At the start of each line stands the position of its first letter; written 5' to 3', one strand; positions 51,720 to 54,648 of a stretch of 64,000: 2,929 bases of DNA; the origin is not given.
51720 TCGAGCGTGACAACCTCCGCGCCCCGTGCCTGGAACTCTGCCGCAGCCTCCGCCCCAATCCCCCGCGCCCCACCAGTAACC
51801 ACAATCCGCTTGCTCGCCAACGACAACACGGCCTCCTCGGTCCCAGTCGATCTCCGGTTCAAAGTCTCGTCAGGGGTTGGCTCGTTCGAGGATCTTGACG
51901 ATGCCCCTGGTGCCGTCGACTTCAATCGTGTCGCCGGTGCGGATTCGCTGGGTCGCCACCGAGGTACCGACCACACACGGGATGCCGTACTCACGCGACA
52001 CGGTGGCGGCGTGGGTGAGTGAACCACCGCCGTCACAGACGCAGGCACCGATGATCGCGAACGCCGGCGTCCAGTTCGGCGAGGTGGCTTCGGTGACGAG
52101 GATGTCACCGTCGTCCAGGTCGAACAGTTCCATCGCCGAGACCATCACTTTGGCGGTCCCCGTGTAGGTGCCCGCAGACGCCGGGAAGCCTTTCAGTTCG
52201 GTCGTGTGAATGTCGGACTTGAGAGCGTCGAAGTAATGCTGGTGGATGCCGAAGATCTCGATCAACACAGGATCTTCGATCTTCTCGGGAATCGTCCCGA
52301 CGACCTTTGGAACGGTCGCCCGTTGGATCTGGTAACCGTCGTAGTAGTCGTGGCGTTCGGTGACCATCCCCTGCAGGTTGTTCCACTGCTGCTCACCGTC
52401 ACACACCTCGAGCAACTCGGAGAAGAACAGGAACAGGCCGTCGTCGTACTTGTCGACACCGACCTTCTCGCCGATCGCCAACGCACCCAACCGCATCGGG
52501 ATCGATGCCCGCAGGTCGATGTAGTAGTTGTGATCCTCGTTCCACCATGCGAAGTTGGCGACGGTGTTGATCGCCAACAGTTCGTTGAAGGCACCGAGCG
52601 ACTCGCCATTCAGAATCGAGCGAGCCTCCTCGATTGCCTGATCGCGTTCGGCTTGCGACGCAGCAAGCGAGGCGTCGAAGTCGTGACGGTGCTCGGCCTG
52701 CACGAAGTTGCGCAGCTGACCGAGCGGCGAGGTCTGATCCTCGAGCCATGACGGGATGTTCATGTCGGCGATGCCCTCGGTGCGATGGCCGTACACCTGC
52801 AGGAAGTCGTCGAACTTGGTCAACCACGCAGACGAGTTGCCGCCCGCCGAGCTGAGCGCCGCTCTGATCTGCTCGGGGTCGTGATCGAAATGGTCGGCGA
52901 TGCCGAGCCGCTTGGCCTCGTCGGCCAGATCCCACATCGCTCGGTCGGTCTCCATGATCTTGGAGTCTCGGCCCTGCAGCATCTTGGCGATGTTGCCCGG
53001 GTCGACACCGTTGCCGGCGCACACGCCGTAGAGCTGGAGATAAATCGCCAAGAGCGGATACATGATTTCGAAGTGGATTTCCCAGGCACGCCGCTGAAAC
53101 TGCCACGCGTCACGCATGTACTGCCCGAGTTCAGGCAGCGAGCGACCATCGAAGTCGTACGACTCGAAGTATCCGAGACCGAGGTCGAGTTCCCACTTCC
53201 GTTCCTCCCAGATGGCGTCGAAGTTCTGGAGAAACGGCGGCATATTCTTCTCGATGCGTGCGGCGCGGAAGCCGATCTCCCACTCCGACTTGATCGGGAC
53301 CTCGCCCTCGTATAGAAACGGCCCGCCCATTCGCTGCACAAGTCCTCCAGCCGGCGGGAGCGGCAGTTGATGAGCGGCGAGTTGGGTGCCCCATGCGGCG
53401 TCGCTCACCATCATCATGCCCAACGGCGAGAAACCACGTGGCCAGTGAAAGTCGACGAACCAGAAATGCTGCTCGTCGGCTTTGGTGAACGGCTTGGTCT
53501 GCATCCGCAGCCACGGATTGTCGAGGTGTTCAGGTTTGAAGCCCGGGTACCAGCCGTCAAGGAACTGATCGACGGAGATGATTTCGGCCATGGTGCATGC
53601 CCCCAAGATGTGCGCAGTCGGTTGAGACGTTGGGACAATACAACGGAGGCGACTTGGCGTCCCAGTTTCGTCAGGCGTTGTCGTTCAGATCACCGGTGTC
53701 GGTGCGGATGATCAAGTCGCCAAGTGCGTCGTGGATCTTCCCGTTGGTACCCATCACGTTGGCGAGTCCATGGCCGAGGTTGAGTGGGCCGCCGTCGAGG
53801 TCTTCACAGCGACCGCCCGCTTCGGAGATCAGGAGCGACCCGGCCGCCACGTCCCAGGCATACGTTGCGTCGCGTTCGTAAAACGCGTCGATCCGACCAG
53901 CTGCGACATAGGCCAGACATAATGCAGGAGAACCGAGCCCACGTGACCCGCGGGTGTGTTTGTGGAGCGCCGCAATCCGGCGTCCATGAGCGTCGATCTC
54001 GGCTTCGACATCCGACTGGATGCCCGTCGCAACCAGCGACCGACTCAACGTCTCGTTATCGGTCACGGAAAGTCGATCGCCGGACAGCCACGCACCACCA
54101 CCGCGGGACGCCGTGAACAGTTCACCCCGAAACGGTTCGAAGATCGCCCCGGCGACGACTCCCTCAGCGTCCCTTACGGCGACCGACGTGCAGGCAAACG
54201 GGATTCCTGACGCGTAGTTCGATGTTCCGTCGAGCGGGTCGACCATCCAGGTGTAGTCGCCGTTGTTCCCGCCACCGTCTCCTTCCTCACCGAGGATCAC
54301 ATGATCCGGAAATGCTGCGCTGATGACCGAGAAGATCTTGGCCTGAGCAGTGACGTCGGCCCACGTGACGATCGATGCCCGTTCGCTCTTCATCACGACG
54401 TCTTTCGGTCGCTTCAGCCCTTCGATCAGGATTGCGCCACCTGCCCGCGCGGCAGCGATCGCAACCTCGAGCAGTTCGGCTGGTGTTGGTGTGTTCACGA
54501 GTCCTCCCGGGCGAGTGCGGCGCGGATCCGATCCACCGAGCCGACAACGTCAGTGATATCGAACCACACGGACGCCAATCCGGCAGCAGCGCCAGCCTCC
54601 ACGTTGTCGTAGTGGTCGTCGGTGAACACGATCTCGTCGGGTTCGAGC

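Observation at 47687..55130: Orphan phenylphosphate-synthase-A-like phosphotransferase behind two phosphatases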

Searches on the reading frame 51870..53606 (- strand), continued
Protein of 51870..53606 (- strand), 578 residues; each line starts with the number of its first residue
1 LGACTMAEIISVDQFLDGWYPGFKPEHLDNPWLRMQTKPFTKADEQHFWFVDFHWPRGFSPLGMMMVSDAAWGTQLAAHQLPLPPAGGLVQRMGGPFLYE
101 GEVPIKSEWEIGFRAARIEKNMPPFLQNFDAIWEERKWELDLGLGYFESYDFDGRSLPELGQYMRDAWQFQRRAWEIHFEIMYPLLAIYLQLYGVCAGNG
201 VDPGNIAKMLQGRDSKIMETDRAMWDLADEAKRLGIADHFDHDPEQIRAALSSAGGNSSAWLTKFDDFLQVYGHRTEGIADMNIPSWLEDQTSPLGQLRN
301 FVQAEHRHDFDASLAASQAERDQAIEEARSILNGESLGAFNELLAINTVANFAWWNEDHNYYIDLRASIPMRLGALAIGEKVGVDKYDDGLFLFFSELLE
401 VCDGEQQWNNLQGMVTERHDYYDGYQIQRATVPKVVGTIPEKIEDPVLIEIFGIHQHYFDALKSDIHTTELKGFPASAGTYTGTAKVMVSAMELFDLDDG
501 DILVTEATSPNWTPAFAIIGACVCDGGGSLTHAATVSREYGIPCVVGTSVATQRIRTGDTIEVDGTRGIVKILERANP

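Call 35: search_protein_families(library=pfam, proteins=[L048:7794-8912:-, L048:8581-9960:+, L048:11780-12514:-, L056:8110-9603:+, L056:11781-12665:-, L056:12719-14128:-, L024:6239-8341:+, L024:8345-9949:+, L024:12486-13751:-, L024:4292-5794:+])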
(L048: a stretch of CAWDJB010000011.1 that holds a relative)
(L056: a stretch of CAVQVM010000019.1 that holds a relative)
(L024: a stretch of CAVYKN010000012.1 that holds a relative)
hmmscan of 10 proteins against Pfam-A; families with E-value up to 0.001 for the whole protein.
L048:7794-8912:- (373 aa): 3 families
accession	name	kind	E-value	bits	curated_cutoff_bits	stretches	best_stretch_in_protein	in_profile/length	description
PF00107.32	ADH_zinc_N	-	2.8e-29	102.1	31.8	1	203-323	1-117/129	Zinc-binding dehydrogenase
PF08240.17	ADH_N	-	1.8e-24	86.4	23.5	1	37-163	3-104/104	Alcohol dehydrogenase GroES-like domain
PF13602.12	ADH_zinc_N_2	-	1.7e-05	26.2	27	1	236-364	1-127/134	Zinc-binding dehydrogenase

L048:8581-9960:+ (460 aa): 2 families
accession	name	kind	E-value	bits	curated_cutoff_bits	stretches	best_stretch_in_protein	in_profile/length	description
PF01717.24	Meth_synt_2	-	6.6e-36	124.7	21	1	121-448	1-320/324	Cobalamin-independent synthase, Catalytic domain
PF08267.18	Meth_synt_1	-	9.9e-08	32.3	27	1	234-412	140-306/313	Cobalamin-independent synthase, N-terminal domain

L048:11780-12514:- (245 aa): 2 families
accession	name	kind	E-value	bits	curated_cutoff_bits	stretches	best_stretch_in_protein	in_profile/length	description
PF00106.31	adh_short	-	9.2e-30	104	26.6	1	17-208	3-190/195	short chain dehydrogenase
PF13561.12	adh_short_C2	-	3.5e-19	69.8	27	1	21-208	1-184/236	Enoyl-(Acyl carrier protein) reductase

L056:8110-9603:+ (498 aa): 1 family
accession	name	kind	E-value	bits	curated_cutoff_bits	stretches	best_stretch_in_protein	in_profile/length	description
PF05787.19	PhoX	-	2.2e-58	199.1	24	2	155-481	153-513/515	Alkaline phosphatase PhoX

L056:11781-12665:- (295 aa): 4 families
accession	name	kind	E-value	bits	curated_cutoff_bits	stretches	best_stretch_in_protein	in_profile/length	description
PF00903.31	Glyoxalase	-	6.4e-24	85.1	20.6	2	27-130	10-120/121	Glyoxalase/Bleomycin resistance protein/Dioxygenase superfamily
PF18029.7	Glyoxalase_6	-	5.7e-15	56.3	23.6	2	26-131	6-105/106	Glyoxalase-like domain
PF22677.2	Ble-like_N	-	4.7e-08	33.1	24.5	0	156-172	9-25/41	Bleomycin resistance protein-like N-terminal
PF13669.12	Glyoxalase_4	-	0.00015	22.5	27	0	153-258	4-94/109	Glyoxalase/Bleomycin resistance protein/Dioxygenase superfamily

L056:12719-14128:- (470 aa): 3 families
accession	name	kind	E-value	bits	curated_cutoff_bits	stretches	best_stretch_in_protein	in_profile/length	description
PF01553.26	Acyltransferase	-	5e-24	85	23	1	246-378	1-132/132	Acyltransferase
PF12710.13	HAD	-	1.3e-15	58.8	27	1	9-178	1-180/189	haloacid dehalogenase-like hydrolase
PF03279.18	Lip_A_acyltrans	-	7e-06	25.9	22.3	1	240-428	98-272/295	Bacterial lipid A biosynthesis acyltransferase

L024:6239-8341:+ (701 aa): 2 families
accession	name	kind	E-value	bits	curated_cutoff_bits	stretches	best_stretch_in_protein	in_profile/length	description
PF00027.35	cNMP_binding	-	1e-18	67.5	27.5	1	594-675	2-88/89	Cyclic nucleotide-binding domain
PF07690.21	MFS_1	-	1.2e-14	54.5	33.4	2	176-495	4-323/347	Major Facilitator Superfamily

L024:8345-9949:+ (535 aa): 1 family
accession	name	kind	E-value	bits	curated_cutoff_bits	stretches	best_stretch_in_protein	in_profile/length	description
PF00775.27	Dioxygenase_C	-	1.8e-07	31.3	27.3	1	370-444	24-98/182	Dioxygenase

L024:12486-13751:- (422 aa): 1 family
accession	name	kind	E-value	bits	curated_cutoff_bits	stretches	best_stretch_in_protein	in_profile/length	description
PF00296.26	Bac_luciferase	-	6e-37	128.1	27.9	1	64-369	21-308/314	Luciferase-like monooxygenase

L024:4292-5794:+ (501 aa): 2 families
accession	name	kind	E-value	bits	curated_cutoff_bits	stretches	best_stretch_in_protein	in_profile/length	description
PF00155.27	Aminotran_1_2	-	6.6e-19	68.8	19.7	1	144-452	21-330/361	Aminotransferase class I and II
PF00392.27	GntR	-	2.8e-15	56.2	27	1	45-105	4-64/64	Bacterial regulatory proteins, gntR family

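Call 53: predict_structure(alignment_id=A1)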
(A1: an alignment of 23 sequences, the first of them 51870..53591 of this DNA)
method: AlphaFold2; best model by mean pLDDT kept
length: 573 residues; sequences in the alignment: 23
mean_pLDDT: 80.3   pTM: 0.82
mean pLDDT of the five models: 80.3, 78.9, 73.7, 72.8, 66.8
residues with pLDDT >= 90: 186; 70-90: 270; 50-70: 86; < 50: 31
segments of 3 or more residues with pLDDT < 50: 1-12, 79-91
pLDDT, mean of each block of 10 residues (from residue 1): 41 57 56 57 54 68 73 62 44 54 74 80 88 90 92 96 90 83 83 81 79 88 96 95 96 97 89 72 89 91 88 89 93 93 80 74 89 93 90 94 91 83 69 64 75 82 87 88 78 89 60 88 76 82 87 94 93 70
secondary structure, 60 per line:
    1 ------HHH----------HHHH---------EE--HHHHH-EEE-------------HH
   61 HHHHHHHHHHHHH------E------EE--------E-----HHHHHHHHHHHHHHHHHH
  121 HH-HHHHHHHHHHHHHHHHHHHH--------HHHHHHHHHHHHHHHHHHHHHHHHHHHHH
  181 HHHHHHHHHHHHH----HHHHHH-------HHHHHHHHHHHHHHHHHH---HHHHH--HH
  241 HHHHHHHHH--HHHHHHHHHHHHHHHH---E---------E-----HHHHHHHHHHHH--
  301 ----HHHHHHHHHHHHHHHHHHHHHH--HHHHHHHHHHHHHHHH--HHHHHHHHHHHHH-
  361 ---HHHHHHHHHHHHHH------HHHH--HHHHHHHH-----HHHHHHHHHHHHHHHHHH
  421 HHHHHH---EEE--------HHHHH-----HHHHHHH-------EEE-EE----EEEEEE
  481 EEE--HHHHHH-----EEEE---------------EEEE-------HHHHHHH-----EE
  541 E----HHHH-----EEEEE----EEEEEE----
elements in order: H20-23 H37-41 E43-45 H59-73 H103-122 H124-143 H152-193 H198-203 H211-228 H232-236 H239-249 H252-267 H287-298 H305-326 H329-344 H347-359 H364-377 H384-387 H390-397 H403-426 E430-432 H441-445 H451-457 E465-467 E475-483 H486-491 E497-500 E516-519 H527-533 E539-541 H546-549 E555-559 E564-569

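Call 56: fold_search(model_id=the predicted structure, library=pdb)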
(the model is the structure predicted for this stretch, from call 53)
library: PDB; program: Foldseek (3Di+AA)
matches with E <= 10: 452; with E <= 0.001: 12
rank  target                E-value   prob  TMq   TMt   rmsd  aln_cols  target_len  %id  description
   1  5fbu                  6.9e-17  1.00  0.62  0.49   7.5       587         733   18  Crystal structure of rifampin phosphotransferase RPH-Lm from Listeria monocytogenes in complex with rifampin-phosphate (released 2015-12-30)
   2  5fbt                  6.9e-17  1.00  0.60  0.46   8.8       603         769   18  Crystal structure of rifampin phosphotransferase RPH-Lm from Listeria monocytogenes in complex with rifampin (released 2015-12-30)
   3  5hv1                  5.6e-16  1.00  0.58  0.41   9.1       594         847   18  Rifampin phosphotransferase in complex with AMPPNP and rifampin from Listeria monocytogenes (released 2016-03-30)
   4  5fbs                  7.9e-15  1.00  0.54  0.41   9.5       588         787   18  Crystal structure of rifampin phosphotransferase RPH-Lm from Listeria monocytogenes in complex with ADP and magnesium (released 2016-01-13)
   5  5hv2                  5.7e-13  1.00  0.44  0.31  14.8       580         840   19  Rifampin phosphotransferase G527Y mutant from Listeria monocytogenes (released 2016-03-30)
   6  5hv3                  9.6e-12  1.00  0.36  0.26  15.5       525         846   20  Rifampin phosphotransferase G527Y mutant in complex with AMPPNP from Listeria monocytogenes (released 2016-03-30)
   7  9a4v_A                3.9e-04  1.00  0.15  0.15  19.7       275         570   17  Integrative model of PT1-ODO2 by crosslinking MS and deep learning (released 2024-09-18)
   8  5jvl_A                3.9e-04  0.99  0.16  0.11  26.7       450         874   14  C4-type pyruvate phospate dikinase: nucleotide binding domain with bound ATP analogue (released 2017-04-05)
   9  5jvj_A                5.4e-04  0.99  0.16  0.11  28.0       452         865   14  C4-type pyruvate phosphate dikinase: different conformational states of the nucleotide binding domain in the dimer (released 2017-04-05)
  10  1vbg                  8.1e-04  0.99  0.17  0.11  28.2       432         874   14  Pyruvate Phosphate Dikinase from Maize (released 2005-03-08)
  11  5jvj_B                9.3e-04  1.00  0.16  0.12   5.8       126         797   28  C4-type pyruvate phosphate dikinase: different conformational states of the nucleotide binding domain in the dimer (released 2017-04-05)
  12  1kbl                  9.7e-04  1.00  0.17  0.11   6.1       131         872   26  PYRUVATE PHOSPHATE DIKINASE (released 2002-01-30)
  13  5woy_MODEL_1_A        1.1e-03  1.00  0.14  0.29  18.1       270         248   15  NMR solution structure of Enzyme I (nEIt) protein using two 4D-spectra (released 2018-02-07)
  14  5jvl_C                1.2e-03  0.97  0.16  0.11  28.0       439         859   14  C4-type pyruvate phospate dikinase: nucleotide binding domain with bound ATP analogue (released 2017-04-05)
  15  2wqd                  1.9e-03  0.99  0.13  0.13  18.1       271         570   13  Crystal structure of enzyme I of the phosphoenolpyruvate:sugar phosphotransferase system in the dephosphorylated state (released 2009-10-13)
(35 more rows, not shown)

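Call 60: search_dna_similar(query=window:51870-53591:-, collection=plasmids, mode=protein, max_rows=30, max_evalue=1e-30)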
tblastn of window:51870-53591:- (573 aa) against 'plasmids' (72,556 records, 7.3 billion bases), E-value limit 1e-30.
Records with a match: 8; places in all: 8; records where one place covers at least 80% of the query: 7.
Best place of each record, by identity: <60% 8.
By first word of the organism name: Bacillus 3; Rhizobium 1; Thermomicrobium 1; Natrinema 1; Haladaptatus 1; Azoarcus 1.
By predicted mobility (MOB-suite, as given by PLSDB): non-mobilizable 6; mobilizable 2.
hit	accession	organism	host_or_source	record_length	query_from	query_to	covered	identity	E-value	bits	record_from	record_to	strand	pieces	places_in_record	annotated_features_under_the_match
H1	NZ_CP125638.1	Rhizobium leguminosarum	Phaseolus vulgaris,Pure culture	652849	35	568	93%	28.6%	4e-44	176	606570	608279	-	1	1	PEP-utilizing enzyme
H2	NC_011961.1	Thermomicrobium roseum DSM 5159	-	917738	43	572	92%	28.2%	9e-45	178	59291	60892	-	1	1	PEP-utilizing enzyme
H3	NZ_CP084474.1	Natrinema sp. DC36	cell culture,sediment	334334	25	572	96%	26.0%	3e-35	149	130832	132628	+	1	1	PEP-utilizing enzyme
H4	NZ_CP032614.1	Bacillus thuringiensis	single cell,soil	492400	43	565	91%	27.0%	7e-43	172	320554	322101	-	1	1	PEP-utilizing enzyme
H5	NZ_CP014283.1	Bacillus thuringiensis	cell culture,soil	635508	43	565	91%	27.0%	7e-43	172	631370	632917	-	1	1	PEP-utilizing enzyme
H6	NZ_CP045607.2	Bacillus cereus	Whole organism,soil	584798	43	565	91%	26.7%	4e-43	173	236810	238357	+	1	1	PEP-utilizing enzyme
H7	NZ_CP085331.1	Haladaptatus salinisoli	cell culture,saline soil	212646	36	571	94%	24.8%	1e-35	150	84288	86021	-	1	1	PEP-utilizing enzyme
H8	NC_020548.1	Azoarcus sp. KH32C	-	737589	276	569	51%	33.6%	5e-33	142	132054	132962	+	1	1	PEP-utilizing enzyme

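Call 61: get_annotated_region(hit=H1, flank=6000)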
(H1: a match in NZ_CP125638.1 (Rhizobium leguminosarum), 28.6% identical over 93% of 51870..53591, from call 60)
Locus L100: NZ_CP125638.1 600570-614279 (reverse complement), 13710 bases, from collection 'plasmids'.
description: Rhizobium leguminosarum strain BT01 plasmid pRlBT01c, complete sequence
organism: Rhizobium leguminosarum (NCBI taxid 384)
taxonomy: Bacteria; Pseudomonadota; Alphaproteobacteria; Hyphomicrobiales; Rhizobiaceae; Rhizobium; Rhizobium leguminosarum
host: -; source: Phaseolus vulgaris,Pure culture; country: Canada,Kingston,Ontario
typing (MOB-suite, as given by PLSDB): mobilizable; relaxase MOBQ
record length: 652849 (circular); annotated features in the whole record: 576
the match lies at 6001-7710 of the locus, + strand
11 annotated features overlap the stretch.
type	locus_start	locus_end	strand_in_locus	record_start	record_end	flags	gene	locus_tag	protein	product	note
CDS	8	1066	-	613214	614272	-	-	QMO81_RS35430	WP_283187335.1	ABC transporter substrate-binding protein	-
CDS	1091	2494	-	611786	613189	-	-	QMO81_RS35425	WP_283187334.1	sigma 54-interacting transcriptional regulator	GO:0006355 - regulation of DNA-templated transcription [Evidence IEA]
CDS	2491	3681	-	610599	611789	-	-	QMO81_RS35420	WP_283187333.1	PAS domain-containing protein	-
CDS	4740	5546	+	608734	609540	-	-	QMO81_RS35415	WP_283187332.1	helix-turn-helix domain-containing protein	GO:0006355 - regulation of DNA-templated transcription [Evidence IEA]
CDS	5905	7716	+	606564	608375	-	-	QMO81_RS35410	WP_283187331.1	PEP-utilizing enzyme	GO:0016310 - phosphorylation [Evidence IEA]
CDS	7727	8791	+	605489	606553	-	-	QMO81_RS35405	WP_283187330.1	PEP/pyruvate-binding domain-containing protein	-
CDS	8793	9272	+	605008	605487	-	-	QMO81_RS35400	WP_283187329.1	biotin/lipoyl-containing protein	-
CDS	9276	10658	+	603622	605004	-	-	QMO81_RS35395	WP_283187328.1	acetyl-CoA carboxylase biotin carboxylase subunit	-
CDS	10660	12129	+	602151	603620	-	-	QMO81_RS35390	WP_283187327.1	hypothetical protein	-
CDS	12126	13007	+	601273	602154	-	-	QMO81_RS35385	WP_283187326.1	HAD family hydrolase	-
CDS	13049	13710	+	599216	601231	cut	-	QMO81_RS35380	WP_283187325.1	acetoacetate--CoA ligase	GO:0019287 - isopentenyl diphosphate biosynthetic process, mevalonate pathway [Evidence IEA]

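Call 62: get_annotated_region(hit=H2, flank=6000)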
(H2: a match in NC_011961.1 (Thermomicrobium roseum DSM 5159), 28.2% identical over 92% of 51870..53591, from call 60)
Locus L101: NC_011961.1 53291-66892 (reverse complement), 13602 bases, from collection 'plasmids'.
description: Thermomicrobium roseum DSM 5159 plasmid unnamed, complete sequence
organism: Thermomicrobium roseum DSM 5159 (NCBI taxid 309801)
taxonomy: Bacteria; Thermomicrobiota; Thermomicrobia; Thermomicrobiales; Thermomicrobiaceae; Thermomicrobium; Thermomicrobium roseum; Thermomicrobium roseum DSM 5159
host: -; source: -; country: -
typing (MOB-suite, as given by PLSDB): non-mobilizable
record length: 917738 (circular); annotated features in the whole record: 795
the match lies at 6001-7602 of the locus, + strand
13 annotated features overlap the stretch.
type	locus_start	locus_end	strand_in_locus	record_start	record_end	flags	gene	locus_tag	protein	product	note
CDS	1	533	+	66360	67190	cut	-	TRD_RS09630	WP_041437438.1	phosphoenolpyruvate hydrolase family protein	-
CDS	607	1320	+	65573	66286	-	-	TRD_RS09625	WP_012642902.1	GntR family transcriptional regulator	-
CDS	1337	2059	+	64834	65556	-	-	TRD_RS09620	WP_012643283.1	cyclase family protein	-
CDS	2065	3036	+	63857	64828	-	-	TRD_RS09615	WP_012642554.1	PEP/pyruvate-binding domain-containing protein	-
CDS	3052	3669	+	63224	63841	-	-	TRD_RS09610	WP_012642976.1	hypothetical protein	-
CDS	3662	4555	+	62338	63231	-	-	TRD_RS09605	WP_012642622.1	FAD binding domain-containing protein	-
CDS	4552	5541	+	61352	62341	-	-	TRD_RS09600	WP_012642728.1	fumarylacetoacetate hydrolase family protein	-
CDS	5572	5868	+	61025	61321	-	-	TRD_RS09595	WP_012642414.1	antibiotic biosynthesis monooxygenase family protein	-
CDS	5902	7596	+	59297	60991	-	-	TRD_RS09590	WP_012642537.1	PEP-utilizing enzyme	GO:0016310 - phosphorylation [Evidence IEA]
CDS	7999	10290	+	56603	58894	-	-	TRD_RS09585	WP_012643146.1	xanthine dehydrogenase family protein molybdopterin-binding subunit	-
CDS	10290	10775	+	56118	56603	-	-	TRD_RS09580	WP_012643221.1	(2Fe-2S)-binding protein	-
CDS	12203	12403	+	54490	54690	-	-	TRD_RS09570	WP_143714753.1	hypothetical protein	-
CDS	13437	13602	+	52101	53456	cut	-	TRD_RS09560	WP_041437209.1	permease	-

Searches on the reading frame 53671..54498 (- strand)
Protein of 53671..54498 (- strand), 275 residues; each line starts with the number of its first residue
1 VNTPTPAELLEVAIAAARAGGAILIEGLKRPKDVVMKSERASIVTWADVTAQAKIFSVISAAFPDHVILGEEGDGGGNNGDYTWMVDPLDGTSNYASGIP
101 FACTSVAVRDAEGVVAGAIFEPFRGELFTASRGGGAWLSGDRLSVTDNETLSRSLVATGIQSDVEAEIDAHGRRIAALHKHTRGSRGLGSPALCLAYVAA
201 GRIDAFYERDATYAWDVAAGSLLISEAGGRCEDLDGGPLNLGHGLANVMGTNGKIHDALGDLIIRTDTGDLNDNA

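Call 3: search_protein_families(library=pfam, proteins=[window:53671-54498:-])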
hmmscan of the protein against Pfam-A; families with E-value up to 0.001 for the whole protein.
window:53671-54498:- (275 aa): 1 family
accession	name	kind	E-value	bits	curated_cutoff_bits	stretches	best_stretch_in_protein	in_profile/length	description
PF00459.30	Inositol_P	-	2.3e-59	201.6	27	1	7-245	3-249/271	Inositol monophosphatase family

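Call 4: search_protein_families(library=ncbifam, proteins=[window:53671-54498:-])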
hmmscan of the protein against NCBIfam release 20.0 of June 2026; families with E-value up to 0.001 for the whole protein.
window:53671-54498:- (275 aa): 7 families
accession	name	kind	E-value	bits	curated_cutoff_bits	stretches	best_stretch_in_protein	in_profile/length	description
TIGR02067.1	his_9_HisN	equivalog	8.6e-45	153.2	275.15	1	11-259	3-247/252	histidinol-phosphatase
NF008027.1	PRK10757.1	equivalog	7.4e-43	146.4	332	1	9-256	4-250/267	inositol-1-monophosphatase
NF009321.0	PRK12676.1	equivalog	5.8e-36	123.9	264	1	45-258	45-257/264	bifunctional fructose-bisphosphatase/inositol-phosphate phosphatase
TIGR01331.1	bisphos_cysQ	equivalog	1.3e-25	90.5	228.8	1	10-242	2-235/250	3'(2'),5'-bisphosphate nucleotidase CysQ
NF010678.0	PRK14076.1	equivalog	3e-16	59.4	493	1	48-243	46-260/570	bifunctional NADP phosphatase/NAD kinase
NF008182.0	PRK10931.1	equivalog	3.4e-14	52.5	379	1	13-240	6-229/246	3'(2'),5'-bisphosphate nucleotidase CysQ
TIGR01330.1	bisphos_HAL2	equivalog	9.2e-11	41.2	267.05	1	214-245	295-326/359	3'(2'),5'-bisphosphate nucleotidase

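Call 58: search_solved_structures(query=window:53671-54498:-, max_evalue=1e-15)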
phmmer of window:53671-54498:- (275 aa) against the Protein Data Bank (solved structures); distinct sequences matched with E-value up to 1e-15: 23.
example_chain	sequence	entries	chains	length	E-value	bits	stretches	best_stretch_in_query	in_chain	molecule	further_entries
5zhh_A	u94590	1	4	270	1.8e-47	165.5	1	9-264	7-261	Inositol-1-monophosphatase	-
8wdq_A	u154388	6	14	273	1.4e-44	156.1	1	9-244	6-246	Nus factor SuhB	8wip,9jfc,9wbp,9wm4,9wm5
9j90_B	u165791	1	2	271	1.7e-44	155.8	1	9-244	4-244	Nus factor SuhB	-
2qfl_A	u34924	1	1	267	9e-42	146.8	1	9-250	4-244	Inositol-1-monophosphatase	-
6ib7_A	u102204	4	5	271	1.5e-41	146.1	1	9-250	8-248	Inositol-1-monophosphatase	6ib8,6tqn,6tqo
6tqn_T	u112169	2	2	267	1.5e-41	146.1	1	9-241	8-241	Inositol monophosphatase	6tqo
9vep_A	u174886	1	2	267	1.6e-39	139.4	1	9-241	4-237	Inositol-1-monophosphatase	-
2pcr_A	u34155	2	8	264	5.2e-38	134.5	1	9-258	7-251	Inositol-1-monophosphatase | Fructose-1,6-bisphosphatase/inositol-1-monophosphatase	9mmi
6zk0_AAA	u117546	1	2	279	8.9e-37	130.4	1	8-242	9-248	Inositol monophosphatase 1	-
1ima_A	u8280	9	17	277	9e-37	130.4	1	8-242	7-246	INOSITOL MONOPHOSPHATASE | INOSITOL MONOPHOSPHATASE 1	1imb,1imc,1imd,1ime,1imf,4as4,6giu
1awb_A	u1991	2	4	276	9.6e-37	130.3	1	8-242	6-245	MYO-INOSITOL MONOPHOSPHATASE | INOSITOL MONOPHOSPHATASE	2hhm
2bji_A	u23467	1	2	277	9.8e-37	130.3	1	8-242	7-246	INOSITOL-1(OR 4)-MONOPHOSPHATASE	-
7vce_A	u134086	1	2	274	1e-36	130.3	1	8-242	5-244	Inositol monophosphatase 1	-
3luz_A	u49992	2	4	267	3.3e-36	128.6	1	9-238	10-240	Extragenic suppressor protein suhB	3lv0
2p3n_A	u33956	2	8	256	5.6e-35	124.6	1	10-260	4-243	Inositol-1-monophosphatase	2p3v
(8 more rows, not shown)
